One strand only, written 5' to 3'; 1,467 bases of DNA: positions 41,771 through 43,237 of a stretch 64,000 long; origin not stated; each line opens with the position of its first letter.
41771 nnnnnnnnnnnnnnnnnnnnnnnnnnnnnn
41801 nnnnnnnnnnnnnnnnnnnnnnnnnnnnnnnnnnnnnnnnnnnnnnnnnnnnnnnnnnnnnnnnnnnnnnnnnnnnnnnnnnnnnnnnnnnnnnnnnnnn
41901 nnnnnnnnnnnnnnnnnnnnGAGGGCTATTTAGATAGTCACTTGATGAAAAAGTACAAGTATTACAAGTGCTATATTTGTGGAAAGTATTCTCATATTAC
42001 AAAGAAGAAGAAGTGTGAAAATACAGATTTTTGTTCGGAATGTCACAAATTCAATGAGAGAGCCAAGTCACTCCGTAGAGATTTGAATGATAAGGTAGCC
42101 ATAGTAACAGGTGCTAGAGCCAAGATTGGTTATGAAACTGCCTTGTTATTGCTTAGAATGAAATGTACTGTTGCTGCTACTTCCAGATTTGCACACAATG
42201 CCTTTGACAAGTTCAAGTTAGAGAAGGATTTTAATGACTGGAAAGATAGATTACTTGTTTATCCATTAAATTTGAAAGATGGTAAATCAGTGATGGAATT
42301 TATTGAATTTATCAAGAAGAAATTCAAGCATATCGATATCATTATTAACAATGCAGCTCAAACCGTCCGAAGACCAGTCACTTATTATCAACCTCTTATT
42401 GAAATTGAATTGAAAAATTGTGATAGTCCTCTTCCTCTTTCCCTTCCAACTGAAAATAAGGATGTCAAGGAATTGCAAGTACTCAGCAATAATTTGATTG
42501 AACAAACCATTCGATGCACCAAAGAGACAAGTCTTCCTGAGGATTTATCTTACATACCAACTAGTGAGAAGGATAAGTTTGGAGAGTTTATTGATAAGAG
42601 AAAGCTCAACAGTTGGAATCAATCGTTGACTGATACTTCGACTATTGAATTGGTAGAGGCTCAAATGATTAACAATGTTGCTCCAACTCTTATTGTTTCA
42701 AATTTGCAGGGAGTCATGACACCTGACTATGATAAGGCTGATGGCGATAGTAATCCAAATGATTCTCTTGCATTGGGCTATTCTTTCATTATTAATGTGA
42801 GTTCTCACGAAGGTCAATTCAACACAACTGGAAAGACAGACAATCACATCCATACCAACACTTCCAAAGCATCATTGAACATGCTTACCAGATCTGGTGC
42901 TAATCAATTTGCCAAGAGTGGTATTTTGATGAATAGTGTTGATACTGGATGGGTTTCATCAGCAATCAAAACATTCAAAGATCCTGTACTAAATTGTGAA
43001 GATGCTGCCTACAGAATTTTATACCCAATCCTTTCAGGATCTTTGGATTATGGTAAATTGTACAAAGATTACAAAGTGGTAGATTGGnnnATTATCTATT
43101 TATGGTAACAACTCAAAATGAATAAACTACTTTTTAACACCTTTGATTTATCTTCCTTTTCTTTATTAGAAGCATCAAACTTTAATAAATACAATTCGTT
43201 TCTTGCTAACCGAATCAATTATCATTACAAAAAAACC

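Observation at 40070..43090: Chimeric F-box / poly-acidic / CCHC-knuckle / SDR-like protein with a likely catalytically altered SDR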

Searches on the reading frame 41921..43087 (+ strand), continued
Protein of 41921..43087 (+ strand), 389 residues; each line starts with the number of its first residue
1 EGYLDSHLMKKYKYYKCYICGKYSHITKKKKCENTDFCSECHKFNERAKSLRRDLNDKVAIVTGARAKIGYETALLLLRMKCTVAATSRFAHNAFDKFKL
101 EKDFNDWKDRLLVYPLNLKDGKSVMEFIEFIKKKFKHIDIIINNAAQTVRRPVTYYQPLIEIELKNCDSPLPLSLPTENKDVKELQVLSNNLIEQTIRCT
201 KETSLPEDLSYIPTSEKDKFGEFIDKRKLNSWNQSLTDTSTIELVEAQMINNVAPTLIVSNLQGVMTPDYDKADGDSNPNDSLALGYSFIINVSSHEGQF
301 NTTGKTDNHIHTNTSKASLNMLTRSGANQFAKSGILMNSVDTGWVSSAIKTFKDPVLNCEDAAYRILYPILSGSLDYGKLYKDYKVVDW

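Call 81: search_protein_families(library=pfam, proteins=[P0068, P0108, P0084, P0125, P0071, P0008], max_evalue=0.1)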
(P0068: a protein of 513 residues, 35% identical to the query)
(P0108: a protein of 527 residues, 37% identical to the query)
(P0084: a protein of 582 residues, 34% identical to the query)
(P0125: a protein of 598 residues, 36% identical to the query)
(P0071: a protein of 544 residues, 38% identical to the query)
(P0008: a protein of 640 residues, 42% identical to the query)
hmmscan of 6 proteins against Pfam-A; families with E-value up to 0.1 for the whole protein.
P0068 (513 aa): 4 families
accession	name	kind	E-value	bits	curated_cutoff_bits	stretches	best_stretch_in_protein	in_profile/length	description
PF00106.31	adh_short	-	1.5e-17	64.2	26.6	2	156-248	1-90/195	short chain dehydrogenase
PF13561.12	adh_short_C2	-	5.9e-14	52.7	27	2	360-459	89-180/236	Enoyl-(Acyl carrier protein) reductase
PF01370.27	Epimerase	-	0.013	15.4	20.9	1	158-245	1-74/240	NAD dependent epimerase/dehydratase family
PF14195.11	DUF4316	-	0.022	15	25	1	229-248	12-32/43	Domain of unknown function (DUF4316)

P0108 (527 aa): 4 families
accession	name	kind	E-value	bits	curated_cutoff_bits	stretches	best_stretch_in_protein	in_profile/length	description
PF00106.31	adh_short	-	7.3e-18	65.2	26.6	2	169-263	1-92/195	short chain dehydrogenase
PF13561.12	adh_short_C2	-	1.9e-14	54.2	27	2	375-471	90-178/236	Enoyl-(Acyl carrier protein) reductase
PF01370.27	Epimerase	-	0.053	13.3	20.9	0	172-241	2-62/240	NAD dependent epimerase/dehydratase family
PF11714.13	Inhibitor_I53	-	0.078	13.6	25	0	52-89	9-46/78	Thrombin inhibitor Madanin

P0084 (582 aa): 3 families
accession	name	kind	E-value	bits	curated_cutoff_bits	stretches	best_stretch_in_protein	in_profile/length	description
PF00106.31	adh_short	-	5.4e-16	59.1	26.6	2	206-299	1-91/195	short chain dehydrogenase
PF13561.12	adh_short_C2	-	2.8e-12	47.2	27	2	429-529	86-177/236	Enoyl-(Acyl carrier protein) reductase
PF01370.27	Epimerase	-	0.081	12.8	20.9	0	208-277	1-61/240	NAD dependent epimerase/dehydratase family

P0125 (598 aa): 4 families
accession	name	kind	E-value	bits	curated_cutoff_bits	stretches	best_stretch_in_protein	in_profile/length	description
PF00106.31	adh_short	-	3.2e-17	63.1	26.6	2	252-344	1-90/195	short chain dehydrogenase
PF13561.12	adh_short_C2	-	3e-09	37.2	27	2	470-547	109-179/236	Enoyl-(Acyl carrier protein) reductase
PF01370.27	Epimerase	-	0.0023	17.8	20.9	1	254-341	1-74/240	NAD dependent epimerase/dehydratase family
PF20247.3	DUF6602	-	0.035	14.5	27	1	29-107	23-100/104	Domain of unknown function (DUF6602)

P0071 (544 aa): 3 families
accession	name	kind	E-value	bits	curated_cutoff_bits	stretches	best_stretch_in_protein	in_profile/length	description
PF00106.31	adh_short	-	2.2e-16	60.4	26.6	2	194-288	1-92/195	short chain dehydrogenase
PF13561.12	adh_short_C2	-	1.6e-12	48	27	1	396-502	88-186/236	Enoyl-(Acyl carrier protein) reductase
PF22199.2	FKBP26_IF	-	0.033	14.6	27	1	190-207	25-42/46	FKBP26, IF domain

P0008 (640 aa): 3 families
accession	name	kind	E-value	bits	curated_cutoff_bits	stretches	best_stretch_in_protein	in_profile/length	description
PF00106.31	adh_short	-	2.8e-13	50.2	26.6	2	268-365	1-94/195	short chain dehydrogenase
PF13561.12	adh_short_C2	-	2e-08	34.6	27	2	532-599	117-179/236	Enoyl-(Acyl carrier protein) reductase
PF09073.15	BUD22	-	1.9e-05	24.6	37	1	30-138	92-201/435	BUD22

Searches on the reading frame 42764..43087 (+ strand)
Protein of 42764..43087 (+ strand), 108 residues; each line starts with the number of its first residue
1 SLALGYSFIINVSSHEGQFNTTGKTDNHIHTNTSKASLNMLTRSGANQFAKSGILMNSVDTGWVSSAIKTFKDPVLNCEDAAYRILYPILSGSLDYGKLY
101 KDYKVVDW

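Call 57: search_solved_structures(query=window:42764-43087:+, max_evalue=0.01, show_alignments=5)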
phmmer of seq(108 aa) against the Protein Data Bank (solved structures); distinct sequences matched with E-value up to 0.01: 8.
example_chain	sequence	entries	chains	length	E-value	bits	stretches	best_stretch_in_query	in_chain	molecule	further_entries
3vzr_B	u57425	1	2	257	0.00058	23.3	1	5-77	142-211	Acetoacetyl-CoA reductase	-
3ezl_A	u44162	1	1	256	0.00077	22.9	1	4-76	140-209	Acetoacetyl-CoA reductase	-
3vzq_A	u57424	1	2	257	0.0008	22.9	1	5-77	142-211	Acetoacetyl-CoA reductase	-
3vzp_A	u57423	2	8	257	0.00081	22.9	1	5-77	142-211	Acetoacetyl-CoA reductase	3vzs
5vml_A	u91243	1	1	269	0.00083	22.8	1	4-76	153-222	Acetoacetyl-CoA reductase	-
4n5l_A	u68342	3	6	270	0.00094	22.7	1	5-77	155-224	Acetoacetyl-CoA reductase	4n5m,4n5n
8eh2_A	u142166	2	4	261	0.0058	20.1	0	32-68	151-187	SDR family oxidoreductase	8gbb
4k6c_A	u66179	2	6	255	0.0075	19.8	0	4-70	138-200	Acetoacetyl-CoA reductase | Putative Acetoacetyl-CoA reductase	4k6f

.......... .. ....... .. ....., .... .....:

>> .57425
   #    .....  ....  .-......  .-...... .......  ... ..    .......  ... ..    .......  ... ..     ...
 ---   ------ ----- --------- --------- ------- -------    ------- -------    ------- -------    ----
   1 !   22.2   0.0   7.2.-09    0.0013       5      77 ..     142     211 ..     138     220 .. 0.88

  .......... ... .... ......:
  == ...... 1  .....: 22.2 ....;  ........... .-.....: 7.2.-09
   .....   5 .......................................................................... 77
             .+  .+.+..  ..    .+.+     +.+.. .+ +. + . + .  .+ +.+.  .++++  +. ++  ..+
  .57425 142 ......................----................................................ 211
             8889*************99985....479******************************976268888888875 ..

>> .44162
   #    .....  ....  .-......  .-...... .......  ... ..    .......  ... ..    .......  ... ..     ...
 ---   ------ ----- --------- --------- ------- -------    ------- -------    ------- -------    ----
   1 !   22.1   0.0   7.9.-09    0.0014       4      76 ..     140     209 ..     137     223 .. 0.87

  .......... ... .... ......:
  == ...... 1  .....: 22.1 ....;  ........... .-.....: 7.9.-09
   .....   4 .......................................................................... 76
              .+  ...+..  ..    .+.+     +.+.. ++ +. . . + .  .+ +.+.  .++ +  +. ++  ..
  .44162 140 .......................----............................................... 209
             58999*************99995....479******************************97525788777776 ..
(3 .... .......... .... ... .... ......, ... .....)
